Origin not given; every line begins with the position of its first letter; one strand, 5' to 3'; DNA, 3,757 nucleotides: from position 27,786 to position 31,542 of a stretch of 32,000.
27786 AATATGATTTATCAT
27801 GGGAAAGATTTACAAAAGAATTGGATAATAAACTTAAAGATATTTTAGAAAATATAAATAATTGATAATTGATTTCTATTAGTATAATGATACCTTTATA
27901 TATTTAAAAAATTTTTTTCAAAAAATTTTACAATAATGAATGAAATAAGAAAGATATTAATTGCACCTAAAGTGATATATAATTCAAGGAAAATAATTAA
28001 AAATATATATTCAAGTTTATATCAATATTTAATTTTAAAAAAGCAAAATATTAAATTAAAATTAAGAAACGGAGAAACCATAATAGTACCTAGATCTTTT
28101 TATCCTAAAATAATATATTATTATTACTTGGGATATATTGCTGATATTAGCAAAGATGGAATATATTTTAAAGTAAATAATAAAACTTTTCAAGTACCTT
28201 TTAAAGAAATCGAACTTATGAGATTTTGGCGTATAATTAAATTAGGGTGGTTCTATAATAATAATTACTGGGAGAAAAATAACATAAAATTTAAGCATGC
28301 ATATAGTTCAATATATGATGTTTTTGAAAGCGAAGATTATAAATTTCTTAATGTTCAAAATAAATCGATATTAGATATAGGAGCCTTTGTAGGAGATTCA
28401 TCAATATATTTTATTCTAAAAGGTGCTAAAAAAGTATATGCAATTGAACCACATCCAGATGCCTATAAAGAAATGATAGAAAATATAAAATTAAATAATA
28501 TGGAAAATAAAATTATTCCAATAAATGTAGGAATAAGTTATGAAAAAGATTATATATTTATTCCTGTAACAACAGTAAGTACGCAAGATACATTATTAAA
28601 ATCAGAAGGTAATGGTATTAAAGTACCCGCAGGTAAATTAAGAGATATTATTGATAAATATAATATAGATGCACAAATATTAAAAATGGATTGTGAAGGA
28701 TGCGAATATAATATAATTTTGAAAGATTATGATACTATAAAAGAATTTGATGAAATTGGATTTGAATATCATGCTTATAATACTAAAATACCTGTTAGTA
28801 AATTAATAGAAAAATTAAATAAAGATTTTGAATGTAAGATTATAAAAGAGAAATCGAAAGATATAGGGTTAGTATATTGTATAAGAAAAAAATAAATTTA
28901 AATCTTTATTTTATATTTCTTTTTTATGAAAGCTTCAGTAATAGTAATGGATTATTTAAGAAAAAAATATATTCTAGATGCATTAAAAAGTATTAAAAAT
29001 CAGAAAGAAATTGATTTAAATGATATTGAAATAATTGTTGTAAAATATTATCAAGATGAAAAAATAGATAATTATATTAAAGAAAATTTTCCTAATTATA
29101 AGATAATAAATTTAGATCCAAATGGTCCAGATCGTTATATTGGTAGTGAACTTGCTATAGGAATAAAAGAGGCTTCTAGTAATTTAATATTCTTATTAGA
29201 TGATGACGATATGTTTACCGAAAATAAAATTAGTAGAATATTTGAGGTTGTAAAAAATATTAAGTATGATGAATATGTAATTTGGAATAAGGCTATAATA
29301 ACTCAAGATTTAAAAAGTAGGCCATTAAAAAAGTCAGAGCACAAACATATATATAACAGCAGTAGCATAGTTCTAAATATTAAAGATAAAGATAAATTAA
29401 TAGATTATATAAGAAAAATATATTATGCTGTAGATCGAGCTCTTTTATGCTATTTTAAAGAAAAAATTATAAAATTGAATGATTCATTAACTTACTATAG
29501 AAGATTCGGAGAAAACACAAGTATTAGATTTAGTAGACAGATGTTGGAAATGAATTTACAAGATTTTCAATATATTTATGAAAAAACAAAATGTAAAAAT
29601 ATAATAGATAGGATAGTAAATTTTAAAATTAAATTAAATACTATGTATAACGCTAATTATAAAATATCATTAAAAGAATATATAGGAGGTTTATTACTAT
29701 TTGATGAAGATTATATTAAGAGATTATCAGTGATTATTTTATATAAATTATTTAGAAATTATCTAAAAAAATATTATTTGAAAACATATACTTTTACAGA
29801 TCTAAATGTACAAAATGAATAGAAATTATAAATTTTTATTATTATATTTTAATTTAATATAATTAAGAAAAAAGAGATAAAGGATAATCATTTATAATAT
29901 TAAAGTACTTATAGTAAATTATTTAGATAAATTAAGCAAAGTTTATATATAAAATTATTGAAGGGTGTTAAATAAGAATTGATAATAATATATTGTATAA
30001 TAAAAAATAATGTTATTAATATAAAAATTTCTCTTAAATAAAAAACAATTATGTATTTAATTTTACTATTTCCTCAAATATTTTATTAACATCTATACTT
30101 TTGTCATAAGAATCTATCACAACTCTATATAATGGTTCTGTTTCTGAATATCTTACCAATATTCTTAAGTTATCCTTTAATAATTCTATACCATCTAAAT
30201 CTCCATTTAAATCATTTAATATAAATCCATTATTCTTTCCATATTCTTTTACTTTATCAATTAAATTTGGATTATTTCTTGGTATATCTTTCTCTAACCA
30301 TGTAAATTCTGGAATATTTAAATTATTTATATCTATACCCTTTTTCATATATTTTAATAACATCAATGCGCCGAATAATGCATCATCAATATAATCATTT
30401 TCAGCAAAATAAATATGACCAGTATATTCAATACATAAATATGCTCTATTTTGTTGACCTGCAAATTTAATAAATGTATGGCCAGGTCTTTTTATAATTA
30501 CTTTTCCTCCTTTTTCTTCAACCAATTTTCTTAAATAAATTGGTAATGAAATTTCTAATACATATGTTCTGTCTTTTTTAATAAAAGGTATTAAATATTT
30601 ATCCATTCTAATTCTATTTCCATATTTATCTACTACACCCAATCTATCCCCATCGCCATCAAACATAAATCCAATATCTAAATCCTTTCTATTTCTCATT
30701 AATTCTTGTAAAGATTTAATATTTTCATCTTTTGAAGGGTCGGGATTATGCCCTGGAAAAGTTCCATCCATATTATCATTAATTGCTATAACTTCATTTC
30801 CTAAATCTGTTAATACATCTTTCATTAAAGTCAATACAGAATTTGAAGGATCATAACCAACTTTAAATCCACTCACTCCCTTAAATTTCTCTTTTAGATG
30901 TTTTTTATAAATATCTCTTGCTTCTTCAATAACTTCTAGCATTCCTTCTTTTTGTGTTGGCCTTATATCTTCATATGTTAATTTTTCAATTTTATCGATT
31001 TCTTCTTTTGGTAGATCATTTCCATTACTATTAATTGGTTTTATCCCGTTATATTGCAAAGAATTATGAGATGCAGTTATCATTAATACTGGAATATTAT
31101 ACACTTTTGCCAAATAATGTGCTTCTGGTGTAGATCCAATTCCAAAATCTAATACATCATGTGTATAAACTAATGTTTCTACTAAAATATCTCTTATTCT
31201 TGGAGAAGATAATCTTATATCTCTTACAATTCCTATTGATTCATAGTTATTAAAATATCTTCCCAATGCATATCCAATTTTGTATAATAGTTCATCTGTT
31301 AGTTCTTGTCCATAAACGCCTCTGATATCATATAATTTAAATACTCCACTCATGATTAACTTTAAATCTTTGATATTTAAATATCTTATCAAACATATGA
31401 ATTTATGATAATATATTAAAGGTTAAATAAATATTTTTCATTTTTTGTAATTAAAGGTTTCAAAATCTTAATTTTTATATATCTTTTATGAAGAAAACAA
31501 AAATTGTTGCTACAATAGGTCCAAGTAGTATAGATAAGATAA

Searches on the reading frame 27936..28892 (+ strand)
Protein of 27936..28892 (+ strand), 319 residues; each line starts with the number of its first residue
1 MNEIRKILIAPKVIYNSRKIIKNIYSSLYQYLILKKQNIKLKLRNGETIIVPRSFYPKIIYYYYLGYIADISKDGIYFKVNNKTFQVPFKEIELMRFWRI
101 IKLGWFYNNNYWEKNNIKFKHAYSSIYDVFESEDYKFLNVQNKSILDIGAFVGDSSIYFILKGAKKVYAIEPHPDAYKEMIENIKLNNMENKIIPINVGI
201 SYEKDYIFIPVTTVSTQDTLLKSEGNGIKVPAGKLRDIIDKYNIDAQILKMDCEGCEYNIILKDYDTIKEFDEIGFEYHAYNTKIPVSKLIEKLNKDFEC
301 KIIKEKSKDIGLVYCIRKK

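Call 116: search_protein_families(library=pfam, proteins=[window:27936-28892:+], max_evalue=0.001)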
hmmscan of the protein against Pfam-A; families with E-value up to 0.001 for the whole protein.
window:27936-28892:+ (319 aa): 2 families
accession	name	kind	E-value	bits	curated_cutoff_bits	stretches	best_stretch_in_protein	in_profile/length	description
PF05050.19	Methyltransf_21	-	3.6e-13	50.4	22.7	1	147-280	1-150/173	Methyltransferase FkbM domain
PF02475.24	TRM5-TYW2_MTfase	-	1.7e-09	38.3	28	1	118-198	13-94/164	TRM5/TYW2 methyltransferase domain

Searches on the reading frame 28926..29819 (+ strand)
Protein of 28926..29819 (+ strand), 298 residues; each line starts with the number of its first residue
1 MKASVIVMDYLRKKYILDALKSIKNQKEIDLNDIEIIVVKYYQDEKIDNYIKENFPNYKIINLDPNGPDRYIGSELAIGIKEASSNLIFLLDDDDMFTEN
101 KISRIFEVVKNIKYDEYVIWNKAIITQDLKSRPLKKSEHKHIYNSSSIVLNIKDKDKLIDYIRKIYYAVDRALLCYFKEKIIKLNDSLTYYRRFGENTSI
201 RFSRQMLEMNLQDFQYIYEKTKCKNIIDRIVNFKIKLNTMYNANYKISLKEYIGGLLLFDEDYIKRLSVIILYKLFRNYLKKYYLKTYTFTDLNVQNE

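Call 116: search_protein_families(library=pfam, proteins=[window:28926-29819:+], max_evalue=0.001)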
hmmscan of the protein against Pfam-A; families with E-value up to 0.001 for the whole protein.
window:28926-29819:+ (298 aa): 1 family
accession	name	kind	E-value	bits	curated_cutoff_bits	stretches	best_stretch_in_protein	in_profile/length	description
PF00535.33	Glycos_transf_2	-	1.7e-10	41.5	23.3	1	4-136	1-130/168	Glycosyl transferase family 2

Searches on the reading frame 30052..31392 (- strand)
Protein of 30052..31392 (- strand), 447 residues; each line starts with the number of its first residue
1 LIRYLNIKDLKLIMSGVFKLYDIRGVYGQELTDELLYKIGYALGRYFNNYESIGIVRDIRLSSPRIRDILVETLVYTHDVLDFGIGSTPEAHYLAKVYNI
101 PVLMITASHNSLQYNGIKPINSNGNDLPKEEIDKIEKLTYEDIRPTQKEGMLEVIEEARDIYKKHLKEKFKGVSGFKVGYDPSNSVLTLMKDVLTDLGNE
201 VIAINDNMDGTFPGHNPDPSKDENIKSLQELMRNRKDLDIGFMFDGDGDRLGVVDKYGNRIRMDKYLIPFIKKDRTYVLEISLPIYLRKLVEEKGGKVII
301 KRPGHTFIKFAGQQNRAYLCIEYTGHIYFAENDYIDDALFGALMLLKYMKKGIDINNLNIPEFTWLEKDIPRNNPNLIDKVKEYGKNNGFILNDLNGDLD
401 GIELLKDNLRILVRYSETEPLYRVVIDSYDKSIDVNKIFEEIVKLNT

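Call 116: search_protein_families(library=pfam, proteins=[window:30052-31392:-], max_evalue=0.001)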
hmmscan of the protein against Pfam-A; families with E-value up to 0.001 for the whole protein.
window:30052-31392:- (447 aa): 3 families
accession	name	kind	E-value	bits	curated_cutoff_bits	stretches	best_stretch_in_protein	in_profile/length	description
PF02878.22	PGM_PMM_I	-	1.6e-26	93.1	22.5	1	17-139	3-131/138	Phosphoglucomutase/phosphomannomutase, alpha/beta/alpha domain I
PF02879.22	PGM_PMM_II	-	1.2e-21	77.6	29.3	1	162-258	3-103/103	Phosphoglucomutase/phosphomannomutase, alpha/beta/alpha domain II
PF02880.22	PGM_PMM_III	-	1e-07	32.5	20.7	1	277-351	25-99/115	Phosphoglucomutase/phosphomannomutase, alpha/beta/alpha domain III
